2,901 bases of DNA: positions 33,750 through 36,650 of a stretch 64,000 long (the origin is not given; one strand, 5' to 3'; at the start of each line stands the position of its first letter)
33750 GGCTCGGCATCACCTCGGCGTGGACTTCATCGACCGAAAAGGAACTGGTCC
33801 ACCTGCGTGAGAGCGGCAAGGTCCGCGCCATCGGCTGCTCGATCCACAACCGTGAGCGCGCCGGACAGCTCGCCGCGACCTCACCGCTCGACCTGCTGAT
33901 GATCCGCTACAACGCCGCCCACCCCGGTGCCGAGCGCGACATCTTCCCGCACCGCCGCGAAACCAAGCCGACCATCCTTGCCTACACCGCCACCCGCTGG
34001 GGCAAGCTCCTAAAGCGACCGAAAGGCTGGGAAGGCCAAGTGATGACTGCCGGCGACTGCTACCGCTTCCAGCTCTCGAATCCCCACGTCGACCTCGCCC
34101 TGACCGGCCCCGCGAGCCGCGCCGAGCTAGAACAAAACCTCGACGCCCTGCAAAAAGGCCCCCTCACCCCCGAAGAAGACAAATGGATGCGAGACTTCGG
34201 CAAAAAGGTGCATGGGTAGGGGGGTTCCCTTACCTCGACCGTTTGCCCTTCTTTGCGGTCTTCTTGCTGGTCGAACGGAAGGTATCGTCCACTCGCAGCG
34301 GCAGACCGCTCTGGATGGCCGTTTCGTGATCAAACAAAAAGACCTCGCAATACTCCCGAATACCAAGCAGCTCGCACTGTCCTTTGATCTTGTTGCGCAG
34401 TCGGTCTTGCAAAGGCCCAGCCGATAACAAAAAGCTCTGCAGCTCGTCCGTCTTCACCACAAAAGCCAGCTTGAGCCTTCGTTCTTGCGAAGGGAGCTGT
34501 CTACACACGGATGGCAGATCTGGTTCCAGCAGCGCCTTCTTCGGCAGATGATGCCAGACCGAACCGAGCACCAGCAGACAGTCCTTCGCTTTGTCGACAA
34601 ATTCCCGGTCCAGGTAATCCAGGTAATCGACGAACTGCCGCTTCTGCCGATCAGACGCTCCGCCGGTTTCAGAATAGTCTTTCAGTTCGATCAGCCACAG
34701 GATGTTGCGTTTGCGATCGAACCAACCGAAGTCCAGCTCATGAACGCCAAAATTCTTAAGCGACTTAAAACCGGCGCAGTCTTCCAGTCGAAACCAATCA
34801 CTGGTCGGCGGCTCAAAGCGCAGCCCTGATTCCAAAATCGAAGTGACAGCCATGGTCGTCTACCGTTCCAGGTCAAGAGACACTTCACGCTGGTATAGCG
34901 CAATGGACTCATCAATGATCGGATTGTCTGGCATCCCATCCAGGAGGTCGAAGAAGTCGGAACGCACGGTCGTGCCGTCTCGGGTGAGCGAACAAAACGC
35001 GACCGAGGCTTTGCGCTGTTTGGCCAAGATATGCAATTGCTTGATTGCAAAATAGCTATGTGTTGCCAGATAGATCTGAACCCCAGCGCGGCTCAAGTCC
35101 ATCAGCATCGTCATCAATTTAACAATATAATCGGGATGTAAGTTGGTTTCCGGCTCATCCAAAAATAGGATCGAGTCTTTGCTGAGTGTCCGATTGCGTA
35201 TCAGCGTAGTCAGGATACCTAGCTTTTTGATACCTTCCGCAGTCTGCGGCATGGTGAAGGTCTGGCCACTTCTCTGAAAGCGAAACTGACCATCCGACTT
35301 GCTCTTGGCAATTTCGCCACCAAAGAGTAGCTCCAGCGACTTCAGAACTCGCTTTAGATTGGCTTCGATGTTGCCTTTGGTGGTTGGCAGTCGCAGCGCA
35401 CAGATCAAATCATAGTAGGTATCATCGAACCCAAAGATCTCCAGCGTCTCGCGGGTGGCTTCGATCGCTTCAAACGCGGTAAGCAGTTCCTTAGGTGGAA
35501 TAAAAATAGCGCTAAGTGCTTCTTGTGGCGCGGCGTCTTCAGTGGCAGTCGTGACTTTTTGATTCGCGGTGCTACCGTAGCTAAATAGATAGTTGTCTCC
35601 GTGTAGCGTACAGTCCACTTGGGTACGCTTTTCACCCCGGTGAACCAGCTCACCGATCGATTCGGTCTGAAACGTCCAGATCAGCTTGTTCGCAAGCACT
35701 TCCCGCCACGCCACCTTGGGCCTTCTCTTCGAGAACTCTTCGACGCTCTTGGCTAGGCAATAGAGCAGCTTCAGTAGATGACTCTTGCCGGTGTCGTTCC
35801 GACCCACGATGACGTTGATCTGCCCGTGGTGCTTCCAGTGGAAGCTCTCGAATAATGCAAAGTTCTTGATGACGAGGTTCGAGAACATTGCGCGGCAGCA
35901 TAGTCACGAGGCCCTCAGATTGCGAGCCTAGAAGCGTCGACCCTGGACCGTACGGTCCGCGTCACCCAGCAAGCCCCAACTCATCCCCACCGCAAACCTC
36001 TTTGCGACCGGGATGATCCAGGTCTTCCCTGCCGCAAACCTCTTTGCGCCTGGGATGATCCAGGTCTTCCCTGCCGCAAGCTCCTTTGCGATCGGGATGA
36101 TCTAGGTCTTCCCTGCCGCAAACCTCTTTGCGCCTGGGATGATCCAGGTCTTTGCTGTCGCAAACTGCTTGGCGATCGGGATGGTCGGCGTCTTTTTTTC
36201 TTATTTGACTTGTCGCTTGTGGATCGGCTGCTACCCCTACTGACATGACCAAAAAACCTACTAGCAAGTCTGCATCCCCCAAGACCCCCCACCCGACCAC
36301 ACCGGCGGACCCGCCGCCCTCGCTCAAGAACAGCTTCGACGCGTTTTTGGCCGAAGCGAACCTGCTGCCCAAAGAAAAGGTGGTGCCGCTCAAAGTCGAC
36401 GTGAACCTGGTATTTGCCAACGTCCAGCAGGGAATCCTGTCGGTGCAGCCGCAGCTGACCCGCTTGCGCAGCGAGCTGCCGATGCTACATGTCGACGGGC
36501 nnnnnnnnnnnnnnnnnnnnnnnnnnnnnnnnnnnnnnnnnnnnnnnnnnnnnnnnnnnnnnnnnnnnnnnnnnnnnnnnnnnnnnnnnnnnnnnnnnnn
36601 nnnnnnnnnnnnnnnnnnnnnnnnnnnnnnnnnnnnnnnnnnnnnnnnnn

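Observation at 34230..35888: Candidate undescribed two-gene defense module: compact ABC/SMC-type ATPase plus PD-(D/E)xK-like protein in a low-GC islet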

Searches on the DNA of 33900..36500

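Call 64: search_rna_families(source=window, start=33900, end=36500, threshold=evalue, max_evalue=1)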
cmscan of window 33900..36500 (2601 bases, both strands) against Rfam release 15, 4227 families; matches with E-value up to 1: 0.
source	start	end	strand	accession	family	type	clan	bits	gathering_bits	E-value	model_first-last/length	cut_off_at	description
